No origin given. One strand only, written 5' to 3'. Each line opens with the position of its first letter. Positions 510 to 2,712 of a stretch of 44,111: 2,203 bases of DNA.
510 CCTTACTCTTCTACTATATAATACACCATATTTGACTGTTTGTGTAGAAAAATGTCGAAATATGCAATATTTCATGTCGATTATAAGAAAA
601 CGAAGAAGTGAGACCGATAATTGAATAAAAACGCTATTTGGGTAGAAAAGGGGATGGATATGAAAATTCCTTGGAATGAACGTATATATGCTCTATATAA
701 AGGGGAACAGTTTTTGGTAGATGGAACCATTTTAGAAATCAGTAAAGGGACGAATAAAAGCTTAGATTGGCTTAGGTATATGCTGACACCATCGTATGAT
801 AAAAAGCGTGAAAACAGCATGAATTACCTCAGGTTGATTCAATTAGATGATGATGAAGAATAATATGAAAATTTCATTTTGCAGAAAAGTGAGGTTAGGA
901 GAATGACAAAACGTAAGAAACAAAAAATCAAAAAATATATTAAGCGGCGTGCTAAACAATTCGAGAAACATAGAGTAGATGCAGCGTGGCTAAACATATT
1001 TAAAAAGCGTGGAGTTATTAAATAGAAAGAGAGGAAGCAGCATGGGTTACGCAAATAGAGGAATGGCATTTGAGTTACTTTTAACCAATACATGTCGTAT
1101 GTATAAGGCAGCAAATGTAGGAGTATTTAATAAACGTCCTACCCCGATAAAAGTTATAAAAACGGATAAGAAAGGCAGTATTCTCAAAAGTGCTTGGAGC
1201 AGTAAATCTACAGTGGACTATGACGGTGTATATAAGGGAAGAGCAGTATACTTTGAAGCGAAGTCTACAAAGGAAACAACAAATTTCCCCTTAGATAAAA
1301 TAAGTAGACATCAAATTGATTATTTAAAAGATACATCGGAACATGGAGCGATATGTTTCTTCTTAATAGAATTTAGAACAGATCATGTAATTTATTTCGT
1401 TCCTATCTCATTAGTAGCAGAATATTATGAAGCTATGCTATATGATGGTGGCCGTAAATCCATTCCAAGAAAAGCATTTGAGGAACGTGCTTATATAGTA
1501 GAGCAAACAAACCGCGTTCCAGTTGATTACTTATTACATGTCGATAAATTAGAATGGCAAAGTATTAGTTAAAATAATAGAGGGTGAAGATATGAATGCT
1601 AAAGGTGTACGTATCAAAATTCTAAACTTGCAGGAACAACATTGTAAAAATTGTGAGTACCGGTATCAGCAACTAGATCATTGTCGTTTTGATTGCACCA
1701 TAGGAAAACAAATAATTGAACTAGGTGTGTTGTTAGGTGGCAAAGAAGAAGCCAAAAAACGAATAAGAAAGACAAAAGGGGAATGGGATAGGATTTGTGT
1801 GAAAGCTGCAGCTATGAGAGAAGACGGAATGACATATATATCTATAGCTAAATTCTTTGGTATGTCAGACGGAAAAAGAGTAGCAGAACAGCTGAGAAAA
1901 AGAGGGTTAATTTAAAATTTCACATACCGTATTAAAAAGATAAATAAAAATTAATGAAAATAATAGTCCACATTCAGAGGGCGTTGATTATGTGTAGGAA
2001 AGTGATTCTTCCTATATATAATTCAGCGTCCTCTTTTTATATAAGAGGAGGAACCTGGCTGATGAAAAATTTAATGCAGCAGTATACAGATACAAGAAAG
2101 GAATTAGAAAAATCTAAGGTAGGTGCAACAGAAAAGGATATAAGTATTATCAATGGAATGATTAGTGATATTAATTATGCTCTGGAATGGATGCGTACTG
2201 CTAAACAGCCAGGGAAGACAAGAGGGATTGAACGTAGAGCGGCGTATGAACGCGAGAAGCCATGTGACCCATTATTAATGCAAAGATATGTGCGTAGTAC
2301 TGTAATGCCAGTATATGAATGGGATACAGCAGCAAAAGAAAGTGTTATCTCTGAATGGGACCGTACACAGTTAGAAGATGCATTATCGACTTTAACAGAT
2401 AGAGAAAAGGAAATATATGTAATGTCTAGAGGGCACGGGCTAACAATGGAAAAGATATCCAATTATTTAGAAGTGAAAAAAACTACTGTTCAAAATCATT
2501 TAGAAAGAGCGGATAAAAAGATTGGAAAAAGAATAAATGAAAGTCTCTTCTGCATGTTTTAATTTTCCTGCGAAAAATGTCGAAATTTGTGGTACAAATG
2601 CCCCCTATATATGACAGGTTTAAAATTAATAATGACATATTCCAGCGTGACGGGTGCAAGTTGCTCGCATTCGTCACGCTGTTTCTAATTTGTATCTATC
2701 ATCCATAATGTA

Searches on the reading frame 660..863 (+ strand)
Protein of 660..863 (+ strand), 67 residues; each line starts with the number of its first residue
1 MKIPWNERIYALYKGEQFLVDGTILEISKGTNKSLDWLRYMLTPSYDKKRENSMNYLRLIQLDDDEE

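Call 49: search_protein_families(library=pfam, proteins=[window:660-863:+], max_evalue=0.01)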
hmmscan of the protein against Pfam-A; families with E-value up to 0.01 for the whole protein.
window:660-863:+ (67 aa): 0 families

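Call 73: search_protein_families(library=phrogs, proteins=[window:660-863:+], max_evalue=0.001)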
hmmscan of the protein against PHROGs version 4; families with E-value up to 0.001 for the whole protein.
window:660-863:+ (67 aa): 1 family
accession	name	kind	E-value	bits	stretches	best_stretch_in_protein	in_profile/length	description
phrog_803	-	moron, auxiliary metabolic gene and host takeover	6e-10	40.5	1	6-61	7-62/117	host nuclease inhibitor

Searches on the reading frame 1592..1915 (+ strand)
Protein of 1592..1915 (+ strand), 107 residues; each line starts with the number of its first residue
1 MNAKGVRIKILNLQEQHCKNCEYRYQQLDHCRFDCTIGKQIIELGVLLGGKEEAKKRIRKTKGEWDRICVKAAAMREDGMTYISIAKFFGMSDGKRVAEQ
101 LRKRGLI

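Call 49: search_protein_families(library=pfam, proteins=[window:1592-1915:+], max_evalue=0.01)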
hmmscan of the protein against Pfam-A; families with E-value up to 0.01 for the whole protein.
window:1592-1915:+ (107 aa): 0 families

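Call 73: search_protein_families(library=phrogs, proteins=[window:1592-1915:+], max_evalue=0.001)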
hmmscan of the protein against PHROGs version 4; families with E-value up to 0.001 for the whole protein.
window:1592-1915:+ (107 aa): 2 families
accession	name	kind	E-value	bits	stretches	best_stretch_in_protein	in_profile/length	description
phrog_3910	-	transcription regulation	3.7e-38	132.4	1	1-106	6-111/356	transcriptional regulator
phrog_20634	-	unknown function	1.4e-13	52.3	1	3-94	5-100/251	-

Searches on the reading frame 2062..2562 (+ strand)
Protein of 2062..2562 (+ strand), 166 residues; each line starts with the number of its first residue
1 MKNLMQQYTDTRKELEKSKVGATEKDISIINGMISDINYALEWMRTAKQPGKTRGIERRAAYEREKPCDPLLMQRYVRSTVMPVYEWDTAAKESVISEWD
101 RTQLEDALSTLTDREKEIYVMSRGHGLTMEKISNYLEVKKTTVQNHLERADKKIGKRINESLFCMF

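Call 11: find_related_loci(query=window:2062-2559:+, collection=genome_contigs, flank=4000)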
Query seq(166 aa) (166 aa) in genome_contigs; peptide patterns used: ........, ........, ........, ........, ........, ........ (x = any residue, [..] = any of these).
77 stretches matched a pattern; 6 encode a relative of the query (tblastn E <= 1e-3); 6 distinct loci.
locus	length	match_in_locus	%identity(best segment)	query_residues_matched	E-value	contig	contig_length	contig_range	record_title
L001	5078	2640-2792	37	104-154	3e-8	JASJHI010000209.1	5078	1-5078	MAG: Acidimicrobiia bacterium isolate ArS5.bin.17 ArvSed_k141_31458, whole genome shotgun sequence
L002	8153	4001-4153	37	104-154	5e-8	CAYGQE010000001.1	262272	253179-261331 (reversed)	MAG TPA_asm: uncultured Acidimicrobiaceae bacterium isolate ERP117304_co3_171 genome assembly, contig: NODE_29_length_26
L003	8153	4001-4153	39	104-154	4e-8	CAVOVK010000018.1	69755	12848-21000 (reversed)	MAG: uncultured Acidimicrobiaceae bacterium isolate MFD09779.bin.2.30 genome assembly, contig: contig_80540, whole genom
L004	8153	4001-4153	41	104-154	3e-8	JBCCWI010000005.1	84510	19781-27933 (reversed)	MAG: Actinomycetota bacterium isolate P01_E01_bin.9 k141_1206322_length_84510_cov_47.1843, whole genome shotgun sequence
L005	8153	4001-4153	37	104-154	9e-8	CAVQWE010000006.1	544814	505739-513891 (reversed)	MAG: Ilumatobacteraceae bacterium isolate MFD09964.bin.1.96 genome assembly, contig: contig_173, whole genome shotgun se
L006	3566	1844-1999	38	75-116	7e-5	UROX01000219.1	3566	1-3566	uncultured Alistipes sp. isolate UMGS1210 genome assembly, contig: NODE_8902_length_3566_cov_3.209229, whole genome shot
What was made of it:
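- On RsaE/RoxS (RF01820): The single genome_contigs scan was used up in call 11.
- Tried and rejected: As a result the B. cereus chromosomal roxS could not be fetched for comparison (call 11).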

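Call 49: search_protein_families(library=pfam, proteins=[window:2062-2562:+], max_evalue=0.01)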
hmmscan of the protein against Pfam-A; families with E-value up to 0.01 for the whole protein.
window:2062-2562:+ (166 aa): 5 families
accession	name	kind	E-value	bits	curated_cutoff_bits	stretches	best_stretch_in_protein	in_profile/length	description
PF08281.18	Sigma70_r4_2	-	2.1e-10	40.5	25.7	1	102-153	2-53/54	Sigma-70, region 4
PF04545.22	Sigma70_r4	-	5.5e-07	29.4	24.1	1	107-153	1-47/50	Sigma-70, region 4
PF00196.25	GerE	-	2.3e-05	24.3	23.5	1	110-155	2-46/57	Bacterial regulatory proteins, luxR family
PF04967.18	HTH_10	-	0.00035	20.8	23.1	1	127-154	24-51/53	HTH DNA binding domain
PF14493.12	HTH_40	-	0.0013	19.4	27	1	125-153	11-39/89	Helix-turn-helix domain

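Call 73: search_protein_families(library=phrogs, proteins=[window:2062-2562:+], max_evalue=0.001)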
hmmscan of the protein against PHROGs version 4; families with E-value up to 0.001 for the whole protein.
window:2062-2562:+ (166 aa): 6 families
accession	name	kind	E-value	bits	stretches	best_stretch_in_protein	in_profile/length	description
phrog_1190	-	transcription regulation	9.5e-63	211.9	1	1-165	1-166/167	RNA polymerase sigma factor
phrog_1740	-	transcription regulation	5.4e-11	42.7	1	81-160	144-218/567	RNA polymerase sigma factor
phrog_351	-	transcription regulation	5.7e-07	29.5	1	100-156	665-724/928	RNA polymerase sigma factor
phrog_3512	-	transcription regulation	1.4e-06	29.5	1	109-160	64-115/130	sigma factor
phrog_6362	-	unknown function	0.00017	22.5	1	105-156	11-62/65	-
phrog_36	-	transcription regulation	0.00037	21.2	1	101-160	130-189/220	transcriptional regulator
